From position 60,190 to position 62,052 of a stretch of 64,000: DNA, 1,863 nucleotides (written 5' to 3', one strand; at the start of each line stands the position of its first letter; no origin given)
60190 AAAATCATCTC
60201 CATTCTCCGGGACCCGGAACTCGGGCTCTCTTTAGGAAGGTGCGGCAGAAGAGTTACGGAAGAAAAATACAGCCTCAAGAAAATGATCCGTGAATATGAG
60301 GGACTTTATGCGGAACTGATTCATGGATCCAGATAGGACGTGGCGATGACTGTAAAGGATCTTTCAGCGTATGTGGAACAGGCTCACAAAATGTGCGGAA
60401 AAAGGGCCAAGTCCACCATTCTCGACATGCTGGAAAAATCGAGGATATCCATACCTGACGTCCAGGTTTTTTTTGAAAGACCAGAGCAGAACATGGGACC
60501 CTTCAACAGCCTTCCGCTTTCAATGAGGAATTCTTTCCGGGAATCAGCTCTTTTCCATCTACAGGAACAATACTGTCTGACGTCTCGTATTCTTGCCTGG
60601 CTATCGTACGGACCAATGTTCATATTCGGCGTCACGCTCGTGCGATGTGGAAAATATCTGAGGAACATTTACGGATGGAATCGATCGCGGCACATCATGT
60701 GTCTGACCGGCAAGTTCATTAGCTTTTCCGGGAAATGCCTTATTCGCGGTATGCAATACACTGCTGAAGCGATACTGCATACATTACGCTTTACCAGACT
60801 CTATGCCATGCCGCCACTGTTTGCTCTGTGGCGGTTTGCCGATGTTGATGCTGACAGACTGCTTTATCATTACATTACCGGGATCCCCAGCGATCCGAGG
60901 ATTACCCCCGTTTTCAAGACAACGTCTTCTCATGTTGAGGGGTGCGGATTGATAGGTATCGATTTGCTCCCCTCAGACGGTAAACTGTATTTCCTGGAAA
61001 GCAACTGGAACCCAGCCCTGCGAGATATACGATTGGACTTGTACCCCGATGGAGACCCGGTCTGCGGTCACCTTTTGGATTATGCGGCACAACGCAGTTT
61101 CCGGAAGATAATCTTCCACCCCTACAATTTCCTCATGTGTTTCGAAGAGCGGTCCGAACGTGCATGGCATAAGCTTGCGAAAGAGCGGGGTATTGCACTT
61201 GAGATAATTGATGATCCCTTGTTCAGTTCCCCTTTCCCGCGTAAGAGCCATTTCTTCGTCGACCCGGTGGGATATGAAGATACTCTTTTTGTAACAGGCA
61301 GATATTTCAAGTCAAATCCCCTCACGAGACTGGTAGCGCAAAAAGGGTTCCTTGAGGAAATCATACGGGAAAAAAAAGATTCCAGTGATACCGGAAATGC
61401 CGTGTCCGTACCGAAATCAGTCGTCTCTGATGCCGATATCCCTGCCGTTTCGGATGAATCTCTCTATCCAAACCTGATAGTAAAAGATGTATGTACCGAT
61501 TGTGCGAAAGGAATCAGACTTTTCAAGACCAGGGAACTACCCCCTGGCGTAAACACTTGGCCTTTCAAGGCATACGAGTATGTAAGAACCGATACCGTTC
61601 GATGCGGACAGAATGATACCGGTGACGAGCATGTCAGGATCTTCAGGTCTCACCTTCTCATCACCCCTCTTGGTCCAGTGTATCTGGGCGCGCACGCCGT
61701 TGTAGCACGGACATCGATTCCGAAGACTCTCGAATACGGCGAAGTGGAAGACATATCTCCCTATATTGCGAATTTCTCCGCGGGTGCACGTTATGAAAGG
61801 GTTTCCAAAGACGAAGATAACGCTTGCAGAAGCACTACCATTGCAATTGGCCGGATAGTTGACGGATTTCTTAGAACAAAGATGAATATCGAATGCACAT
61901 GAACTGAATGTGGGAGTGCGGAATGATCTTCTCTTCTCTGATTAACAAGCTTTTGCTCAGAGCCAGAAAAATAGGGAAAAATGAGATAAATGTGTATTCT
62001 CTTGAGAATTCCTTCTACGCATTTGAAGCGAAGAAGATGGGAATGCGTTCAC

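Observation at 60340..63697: Terminal three-gene module: 520-aa orphan protein + CphA-like ATP-grasp ligase + GNAT, tightly coupled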

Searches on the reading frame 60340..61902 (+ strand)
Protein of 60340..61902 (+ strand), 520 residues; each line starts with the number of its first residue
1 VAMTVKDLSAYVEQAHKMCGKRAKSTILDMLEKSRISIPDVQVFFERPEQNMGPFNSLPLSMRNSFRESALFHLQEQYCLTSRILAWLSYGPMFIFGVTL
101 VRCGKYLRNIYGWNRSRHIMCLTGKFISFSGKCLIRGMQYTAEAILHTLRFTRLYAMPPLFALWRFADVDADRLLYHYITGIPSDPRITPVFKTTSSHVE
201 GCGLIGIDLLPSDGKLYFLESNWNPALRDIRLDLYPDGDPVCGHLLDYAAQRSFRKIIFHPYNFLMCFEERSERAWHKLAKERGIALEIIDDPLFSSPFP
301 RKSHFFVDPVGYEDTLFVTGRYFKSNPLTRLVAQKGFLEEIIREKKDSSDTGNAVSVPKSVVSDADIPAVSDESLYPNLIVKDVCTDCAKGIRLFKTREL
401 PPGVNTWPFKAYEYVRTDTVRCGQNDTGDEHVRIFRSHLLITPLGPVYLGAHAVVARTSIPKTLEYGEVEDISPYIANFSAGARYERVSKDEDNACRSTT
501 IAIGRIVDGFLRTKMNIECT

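Call 3: search_protein_families(library=pfam, proteins=[window:60340-61902:+], max_evalue=0.1)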
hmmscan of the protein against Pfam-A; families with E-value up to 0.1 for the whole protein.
window:60340-61902:+ (520 aa): 0 families

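Call 4: search_protein_families(library=ncbifam, proteins=[window:60340-61902:+], max_evalue=0.1)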
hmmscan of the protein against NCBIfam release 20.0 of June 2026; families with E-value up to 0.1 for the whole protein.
window:60340-61902:+ (520 aa): 0 families

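Call 9: find_homologous_proteins(query=window:60340-61902:+)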
Query window:60340-61902:+ (520 aa): 15 proteins with E <= 0.001 among 6759 candidates.
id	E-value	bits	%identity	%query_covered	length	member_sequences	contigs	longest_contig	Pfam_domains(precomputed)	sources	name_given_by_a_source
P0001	0.0e+0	1185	97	100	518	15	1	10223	-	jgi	-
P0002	1.2e-125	439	41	97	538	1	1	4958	-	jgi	jgi:hypothetical protein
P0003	1.7e-112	395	41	95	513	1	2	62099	-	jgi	jgi:hypothetical protein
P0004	6.5e-111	390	40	95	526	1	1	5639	-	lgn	-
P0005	1.3e-108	382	40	96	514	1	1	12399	-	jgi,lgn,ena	-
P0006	2.0e-101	359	38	96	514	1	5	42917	-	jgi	jgi:hypothetical protein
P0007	7.9e-101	357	38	96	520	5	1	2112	-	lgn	-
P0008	1.6e-98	349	38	96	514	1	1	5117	-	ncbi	-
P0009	2.1e-97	345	37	97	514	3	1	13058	-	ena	-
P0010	1.9e-96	342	38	96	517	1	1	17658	-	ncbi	ncbi:MAG: hypothetical protein R6X21_01900 [Candidatus Aminicenantes bacterium]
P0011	4.3e-90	321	36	96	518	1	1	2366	-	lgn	-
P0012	2.2e-89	319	34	97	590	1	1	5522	-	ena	-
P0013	5.7e-88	314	35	97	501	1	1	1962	-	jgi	jgi:hypothetical protein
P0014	7.4e-77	278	32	96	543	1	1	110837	-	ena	-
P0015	6.1e-54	202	34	67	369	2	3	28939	-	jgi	jgi:hypothetical protein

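Call 14: find_encoding_contigs(protein=P0003, flank=8000, max_places=2)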
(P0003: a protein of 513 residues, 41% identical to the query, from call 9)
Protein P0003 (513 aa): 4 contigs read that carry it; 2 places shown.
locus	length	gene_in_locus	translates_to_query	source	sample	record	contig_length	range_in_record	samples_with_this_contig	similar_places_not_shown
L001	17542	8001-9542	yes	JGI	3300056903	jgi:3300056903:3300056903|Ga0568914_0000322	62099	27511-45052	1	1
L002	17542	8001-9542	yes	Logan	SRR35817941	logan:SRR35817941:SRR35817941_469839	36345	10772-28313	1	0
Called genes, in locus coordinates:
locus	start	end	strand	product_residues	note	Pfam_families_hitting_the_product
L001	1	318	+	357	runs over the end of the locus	PF00534:Glycos_transf_1, PF13692:Glyco_trans_1_4, PF13524:Glyco_trans_1_2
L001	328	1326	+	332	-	-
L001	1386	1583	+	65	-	-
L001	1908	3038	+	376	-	PF13439:Glyco_transf_4, PF13477:Glyco_trans_4_2 (weak), PF00534:Glycos_transf_1, PF13692:Glyco_trans_1_4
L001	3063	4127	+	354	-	PF01071:GARS_A (weak), PF07478:Dala_Dala_lig_C (weak)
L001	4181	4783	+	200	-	PF00583:Acetyltransf_1 (weak)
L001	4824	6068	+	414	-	PF02655:ATP-grasp_3 (weak)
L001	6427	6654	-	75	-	-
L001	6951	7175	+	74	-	-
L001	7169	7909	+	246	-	-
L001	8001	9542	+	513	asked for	-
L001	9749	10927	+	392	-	-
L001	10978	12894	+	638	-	PF13522:GATase_6, PF13537:GATase_7, PF00733:Asn_synthase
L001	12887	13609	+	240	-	PF01209:Ubie_methyltran, PF05148:Methyltransf_8 (weak), PF13489:Methyltransf_23, PF13847:Methyltransf_31, PF08241:Methyltransf_11, PF08242:Methyltransf_12, PF13649:Methyltransf_25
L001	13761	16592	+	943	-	PF21345:PcRGLX_2nd (faint), PF07944:Beta-AFase-like_GH127_cat (faint)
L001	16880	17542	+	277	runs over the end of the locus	PF00753:Lactamase_B, PF23023:Anti-Pycsar_Apyc1, PF12706:Lactamase_B_2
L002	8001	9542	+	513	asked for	-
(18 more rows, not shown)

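Call 15: find_encoding_contigs(protein=P0014, flank=8000, max_places=2)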
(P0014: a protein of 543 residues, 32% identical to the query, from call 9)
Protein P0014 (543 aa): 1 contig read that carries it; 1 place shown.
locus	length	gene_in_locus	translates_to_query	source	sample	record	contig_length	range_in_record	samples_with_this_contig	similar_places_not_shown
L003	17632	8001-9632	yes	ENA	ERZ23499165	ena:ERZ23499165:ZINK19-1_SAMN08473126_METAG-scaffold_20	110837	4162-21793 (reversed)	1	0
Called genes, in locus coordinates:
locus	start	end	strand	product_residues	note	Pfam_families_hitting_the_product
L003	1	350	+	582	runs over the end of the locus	PF02706:Wzz (weak), PF13807:GNVR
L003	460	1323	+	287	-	PF01656:CbiA (weak), PF10609:ParA (weak), PF13614:AAA_31 (weak)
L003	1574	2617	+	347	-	PF01370:Epimerase, PF16363:GDP_Man_Dehyd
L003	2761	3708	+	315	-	PF01370:Epimerase, PF02719:Polysacc_synt_2 (faint), PF04321:RmlD_sub_bind (weak), PF16363:GDP_Man_Dehyd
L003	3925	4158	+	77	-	PF15919:HicB_lk_antitox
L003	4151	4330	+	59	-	PF07927:HicA_toxin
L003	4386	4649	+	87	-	-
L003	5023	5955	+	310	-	-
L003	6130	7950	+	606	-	PF00733:Asn_synthase (weak)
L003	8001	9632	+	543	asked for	-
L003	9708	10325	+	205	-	-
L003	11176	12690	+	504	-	-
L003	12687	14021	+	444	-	PF02812:ELFV_dehydrog_N, PF00208:ELFV_dehydrog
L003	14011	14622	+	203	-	-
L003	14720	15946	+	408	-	PF13439:Glyco_transf_4 (weak)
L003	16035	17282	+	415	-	PF04932:Wzy_C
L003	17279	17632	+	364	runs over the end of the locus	PF13439:Glyco_transf_4, PF13579:Glyco_trans_4_4, PF20706:GT4-conflict, PF00534:Glycos_transf_1, PF13692:Glyco_trans_1_4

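Call 16: find_encoding_contigs(protein=P0006, flank=8000, max_places=2)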
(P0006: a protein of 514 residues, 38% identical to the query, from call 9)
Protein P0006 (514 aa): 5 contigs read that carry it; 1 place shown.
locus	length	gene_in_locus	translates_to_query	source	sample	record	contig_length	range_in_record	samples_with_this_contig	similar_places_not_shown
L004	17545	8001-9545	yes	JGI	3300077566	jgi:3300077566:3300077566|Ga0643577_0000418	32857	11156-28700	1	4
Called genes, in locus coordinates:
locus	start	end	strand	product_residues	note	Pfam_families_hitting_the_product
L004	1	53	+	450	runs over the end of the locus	PF27533:CapK_C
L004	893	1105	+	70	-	PF18929:DUF5678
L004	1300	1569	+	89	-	PF03683:UPF0175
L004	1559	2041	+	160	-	PF11848:DUF3368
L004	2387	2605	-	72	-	-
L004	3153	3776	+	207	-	PF00583:Acetyltransf_1 (weak)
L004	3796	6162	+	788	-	PF02786:CPSase_L_D2 (faint), PF13439:Glyco_transf_4 (weak), PF00534:Glycos_transf_1, PF13692:Glyco_trans_1_4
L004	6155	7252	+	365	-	PF02655:ATP-grasp_3 (faint), PF08443:RimK (faint), PF07478:Dala_Dala_lig_C (weak)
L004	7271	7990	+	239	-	-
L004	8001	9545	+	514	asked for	-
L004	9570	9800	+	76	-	-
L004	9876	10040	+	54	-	-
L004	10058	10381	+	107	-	PF00534:Glycos_transf_1, PF13524:Glyco_trans_1_2 (weak), PF13692:Glyco_trans_1_4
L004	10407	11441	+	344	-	PF01522:Polysacc_deac_1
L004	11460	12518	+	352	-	-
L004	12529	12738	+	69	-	-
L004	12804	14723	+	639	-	PF13522:GATase_6, PF13537:GATase_7, PF00733:Asn_synthase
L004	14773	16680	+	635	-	PF13537:GATase_7, PF13522:GATase_6, PF00733:Asn_synthase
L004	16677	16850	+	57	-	-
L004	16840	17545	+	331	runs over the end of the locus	PF00535:Glycos_transf_2, PF13641:Glyco_tranf_2_3 (weak)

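Call 20: search_solved_structures(query=A1, max_evalue=10, show_alignments=2)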
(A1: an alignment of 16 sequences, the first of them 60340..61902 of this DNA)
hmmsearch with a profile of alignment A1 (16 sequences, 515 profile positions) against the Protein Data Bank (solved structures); distinct sequences matched with E-value up to 10: 2.
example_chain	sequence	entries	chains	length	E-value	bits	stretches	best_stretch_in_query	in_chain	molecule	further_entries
9nqh_A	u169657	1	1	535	0.96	11.1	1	206-245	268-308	Probable fucosyltransferase 4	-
6krc_A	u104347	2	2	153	1.4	10.5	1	289-352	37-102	Myoglobin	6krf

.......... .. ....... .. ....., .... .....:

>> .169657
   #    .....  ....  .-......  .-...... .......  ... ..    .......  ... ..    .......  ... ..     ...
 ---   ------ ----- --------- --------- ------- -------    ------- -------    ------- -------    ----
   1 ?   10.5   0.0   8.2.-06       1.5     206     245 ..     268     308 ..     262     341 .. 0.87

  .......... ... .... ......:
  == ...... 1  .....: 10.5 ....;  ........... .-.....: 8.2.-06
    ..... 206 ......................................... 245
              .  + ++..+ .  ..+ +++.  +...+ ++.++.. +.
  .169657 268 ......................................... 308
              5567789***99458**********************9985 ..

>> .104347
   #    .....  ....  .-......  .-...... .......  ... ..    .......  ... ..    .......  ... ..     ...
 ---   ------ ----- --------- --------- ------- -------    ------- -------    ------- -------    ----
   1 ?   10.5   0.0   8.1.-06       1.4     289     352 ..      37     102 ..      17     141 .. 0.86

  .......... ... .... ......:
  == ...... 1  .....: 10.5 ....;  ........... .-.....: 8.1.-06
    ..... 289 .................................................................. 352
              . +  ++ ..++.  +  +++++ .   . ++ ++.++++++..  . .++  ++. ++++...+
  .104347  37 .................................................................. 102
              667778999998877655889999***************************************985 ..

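Call 21: predict_structure(alignment_id=A1)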
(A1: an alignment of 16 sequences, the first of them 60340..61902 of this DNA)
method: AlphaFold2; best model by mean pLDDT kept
length: 520 residues; sequences in the alignment: 16
mean_pLDDT: 90.1   pTM: 0.89
mean pLDDT of the five models: 90.1, 88.9, 87.8, 86.9, 86.8
residues with pLDDT >= 90: 370; 70-90: 126; 50-70: 19; < 50: 5
segments of 3 or more residues with pLDDT < 50: 350-352
pLDDT, mean of each block of 10 residues (from residue 1): 85 87 95 93 93 94 95 95 93 93 84 62 90 94 95 95 96 94 94 92 95 92 85 89 96 96 74 93 95 79 86 94 89 89 73 79 94 94 84 94 92 91 70 95 96 93 94 89 90 96 95 92
secondary structure, 60 per line:
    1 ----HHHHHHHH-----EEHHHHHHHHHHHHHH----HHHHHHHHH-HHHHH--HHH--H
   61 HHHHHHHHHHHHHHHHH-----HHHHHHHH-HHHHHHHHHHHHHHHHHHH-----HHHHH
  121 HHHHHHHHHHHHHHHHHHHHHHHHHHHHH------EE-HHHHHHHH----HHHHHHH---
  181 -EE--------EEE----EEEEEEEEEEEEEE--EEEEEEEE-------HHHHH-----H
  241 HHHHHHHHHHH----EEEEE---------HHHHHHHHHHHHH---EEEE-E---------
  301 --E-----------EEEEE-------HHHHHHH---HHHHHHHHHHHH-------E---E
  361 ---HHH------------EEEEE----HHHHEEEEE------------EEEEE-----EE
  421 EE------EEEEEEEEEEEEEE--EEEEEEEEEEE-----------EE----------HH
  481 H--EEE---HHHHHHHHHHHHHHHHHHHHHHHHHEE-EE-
elements in order: H5-12 H20-33 H38-46 H48-52 H60-77 H83-90 H92-110 H116-149 H159-166 H171-177 E192-194 E199-212 E215-222 H230-234 H240-251 E256-260 H270-282 E286-289 E315-319 H327-333 H337-348 E379-383 H388-391 E392-396 E409-413 E419-422 E429-442 E445-455 E484-486 H490-514

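Call 24: fold_search(model_id=the predicted structure, library=pdb)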
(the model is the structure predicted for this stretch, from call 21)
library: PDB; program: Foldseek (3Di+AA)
matches with E <= 10: 447; with E <= 0.001: 6
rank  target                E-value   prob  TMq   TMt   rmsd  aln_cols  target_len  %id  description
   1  3k1t                  2.3e-06  1.00  0.30  0.35  10.3       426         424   11  Crystal structure of Putative gamma-glutamylcysteine synthetase (YP_546622.1) from METHYLOBACILLUS FLAGELLATUS KT at 1.9 (released 2009-11-03)
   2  7uk6                  4.3e-06  1.00  0.26  0.33   8.9       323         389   12  Apo form of YjfC from Escherichia coli K-12 (released 2023-02-15)
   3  3n6x                  6.4e-06  1.00  0.30  0.33   9.2       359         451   13  Crystal structure of a Putative glutathionylspermidine synthase (Mfla_0391) from METHYLOBACILLUS FLAGELLATUS KT at 2.35  (released 2010-06-09)
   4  7uk8                  1.2e-05  1.00  0.26  0.34   9.5       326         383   11  Apo form of YgiC from Escherichia coli K-12 (released 2023-02-15)
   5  1m0w_A                3.0e-05  1.00  0.30  0.32  21.7       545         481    8  Yeast Glutathione Synthase Bound to gamma-glutamyl-cysteine, AMP-PNP and 2 Magnesium Ions (released 2002-12-11)
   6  7uka                  7.9e-05  1.00  0.29  0.39   8.2       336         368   11  YgiC from Escherichia coli K-12 in complex with ADP (released 2023-02-15)
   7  3kal_B                2.5e-03  0.93  0.28  0.31  15.9       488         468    8  Structure of homoglutathione synthetase from Glycine max in closed conformation with homoglutathione, ADP, a sulfate i (released 2009-12-22)
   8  9cjn                  4.1e-03  0.96  0.25  0.27  10.1       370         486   13  Ligase Cp1B (released 2025-05-21)
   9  2c03_B                2.4e-02  0.35  0.11  0.17  22.2       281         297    8  GDP COMPLEX OF SRP GTPASE FFH NG DOMAIN (released 2007-02-13)
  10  5oev_C                3.8e-02  0.25  0.17  0.21  15.6       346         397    8  The structure of a glutathione synthetase like-effector (GSS22) from Globodera pallida in apoform. (released 2018-04-25)
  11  9hq4_E                3.0e-01  0.57  0.22  0.22   7.7       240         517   13  TTLL11 bound to microtubule (released 2025-09-17)
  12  3ro1                  3.4e-01  0.57  0.09  0.28   8.0       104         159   12  Crystal structure of the complex of the archaeal sulfolobus PTP-fold phosphatase with terpyridine platinum(II) (released 2011-10-05)
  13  3i09_A                3.4e-01  0.16  0.10  0.13  15.4       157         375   10  CRYSTAL STRUCTURE OF A PERIPLASMIC BINDING PROTEIN (BMA2936) FROM BURKHOLDERIA MALLEI AT 1.80 A RESOLUTION (released 2009-07-21)
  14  2dxp_A                4.0e-01  0.21  0.11  0.29  12.1       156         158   13  Crystal structure of the complex of the archaeal sulfolobus PTP-fold phosphatase with phosphopeptides A-(p)Y-R (released 2007-03-13)
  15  2i6i                  4.7e-01  0.47  0.09  0.27   7.4       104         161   12  crystal structures of the archaeal sulfolobus PTP-fold phosphatase (released 2007-03-13)
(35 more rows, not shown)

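Call 25: search_protein_families(library=pfam, alignment_id=A1, max_evalue=10)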
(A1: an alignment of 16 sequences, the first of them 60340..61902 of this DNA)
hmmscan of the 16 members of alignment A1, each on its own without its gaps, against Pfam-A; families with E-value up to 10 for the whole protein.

A. member 1, window:60340-61902:+ (520 aa): 2 families
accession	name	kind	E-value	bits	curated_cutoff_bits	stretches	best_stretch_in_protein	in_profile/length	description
PF14398.11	ATPgrasp_YheCD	-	0.24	11.1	26.8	1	193-249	194-252/255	YheC/D like ATP-grasp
PF08443.16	RimK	-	0.26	11.3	21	1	202-231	144-173/188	RimK-like ATP-grasp domain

B. families by the number of members that match (of 16 scanned): 6 families
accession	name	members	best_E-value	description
PF08443.16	RimK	4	0.024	RimK-like ATP-grasp domain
PF14398.11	ATPgrasp_YheCD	2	0.24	YheC/D like ATP-grasp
PF17267.7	DUF5333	1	0.0029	Family of unknown function (DUF5333)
PF03778.18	DUF321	1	0.13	Protein of unknown function (DUF321)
PF06940.17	DUF1287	1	0.22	Domain of unknown function (DUF1287)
PF18557.6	NepR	1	3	Anti-sigma factor NepR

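Call 30: search_protein_representatives(alignment_id=A1)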
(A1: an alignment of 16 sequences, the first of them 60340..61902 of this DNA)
Query: 16 sequences, 515 profile positions. Proteins with E-value up to 0.001 (for the whole library): 208; up to 1e-10: 140; up to 1e-30: 60. The best 150 are listed.
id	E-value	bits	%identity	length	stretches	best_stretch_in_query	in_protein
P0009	1.0e-227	773.2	-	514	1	3-513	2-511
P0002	6.3e-213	724.4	-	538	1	3-512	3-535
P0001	3.6e-212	721.9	-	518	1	9-513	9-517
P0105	1.8e-174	597.6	-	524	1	4-510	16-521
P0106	6.6e-173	592.4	-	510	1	3-510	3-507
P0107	3.0e-169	580.3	-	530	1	4-514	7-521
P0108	5.8e-169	579.4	-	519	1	6-512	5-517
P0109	1.3e-168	578.2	-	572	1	6-513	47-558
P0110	2.8e-164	563.9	-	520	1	7-511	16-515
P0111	1.3e-161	555.1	-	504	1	38-513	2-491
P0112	2.2e-159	547.8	-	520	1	5-513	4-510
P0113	1.7e-156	538.2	-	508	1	10-510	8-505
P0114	2.4e-155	534.4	-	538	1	2-511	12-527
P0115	2.8e-150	517.7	-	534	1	9-512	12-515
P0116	6.9e-150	516.4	-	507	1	22-510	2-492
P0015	4.1e-146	504.0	-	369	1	153-512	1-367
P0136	1.8e-50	188.4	-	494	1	195-506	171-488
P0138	9.1e-46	172.9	-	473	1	142-506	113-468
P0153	4.5e-35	137.6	-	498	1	163-503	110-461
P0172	3.5e-23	98.4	-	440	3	427-506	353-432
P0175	2.0e-22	95.9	-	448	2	188-378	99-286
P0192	1.4e-17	79.9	-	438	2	176-376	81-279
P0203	8.5e-16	74.0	-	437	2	188-386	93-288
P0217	9.9e-15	70.5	-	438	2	175-390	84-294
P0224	3.6e-13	65.3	-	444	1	188-510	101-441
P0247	1.0e-09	54.0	-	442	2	188-387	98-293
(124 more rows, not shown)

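Call 31: search_protein_families(library=pfam, proteins=[P0136, P0138, P0153, P0172, P0175, P0192, P0203, P0217, P0224, P0247], max_evalue=1)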
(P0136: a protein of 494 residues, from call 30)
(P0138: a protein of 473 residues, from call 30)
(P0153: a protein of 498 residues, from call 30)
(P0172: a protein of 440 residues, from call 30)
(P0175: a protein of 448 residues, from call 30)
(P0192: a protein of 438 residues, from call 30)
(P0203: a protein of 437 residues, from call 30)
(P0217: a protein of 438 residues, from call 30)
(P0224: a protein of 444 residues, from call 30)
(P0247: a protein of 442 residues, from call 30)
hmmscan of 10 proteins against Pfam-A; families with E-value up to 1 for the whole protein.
P0136 (494 aa): 0 families

P0138 (473 aa): 2 families
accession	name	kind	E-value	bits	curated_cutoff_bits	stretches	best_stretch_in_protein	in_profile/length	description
PF08443.16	RimK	-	0.0055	16.8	21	1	158-195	134-171/188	RimK-like ATP-grasp domain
PF23515.1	YibY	-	0.28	11.4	27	0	405-421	6-21/36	YibY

P0153 (498 aa): 0 families

P0172 (440 aa): 1 family
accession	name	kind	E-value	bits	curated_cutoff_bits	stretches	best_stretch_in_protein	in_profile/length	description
PF08443.16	RimK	-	0.029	14.4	21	1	120-145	146-171/188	RimK-like ATP-grasp domain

P0175 (448 aa): 1 family
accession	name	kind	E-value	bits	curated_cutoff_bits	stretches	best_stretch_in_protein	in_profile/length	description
PF08443.16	RimK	-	0.24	11.4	21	1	105-145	140-180/188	RimK-like ATP-grasp domain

P0192 (438 aa): 0 families

P0203 (437 aa): 0 families

P0217 (438 aa): 1 family
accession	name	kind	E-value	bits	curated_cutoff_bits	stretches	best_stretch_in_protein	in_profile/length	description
PF08443.16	RimK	-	0.21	11.6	21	0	108-131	145-168/188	RimK-like ATP-grasp domain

P0224 (444 aa): 0 families

P0247 (442 aa): 0 families
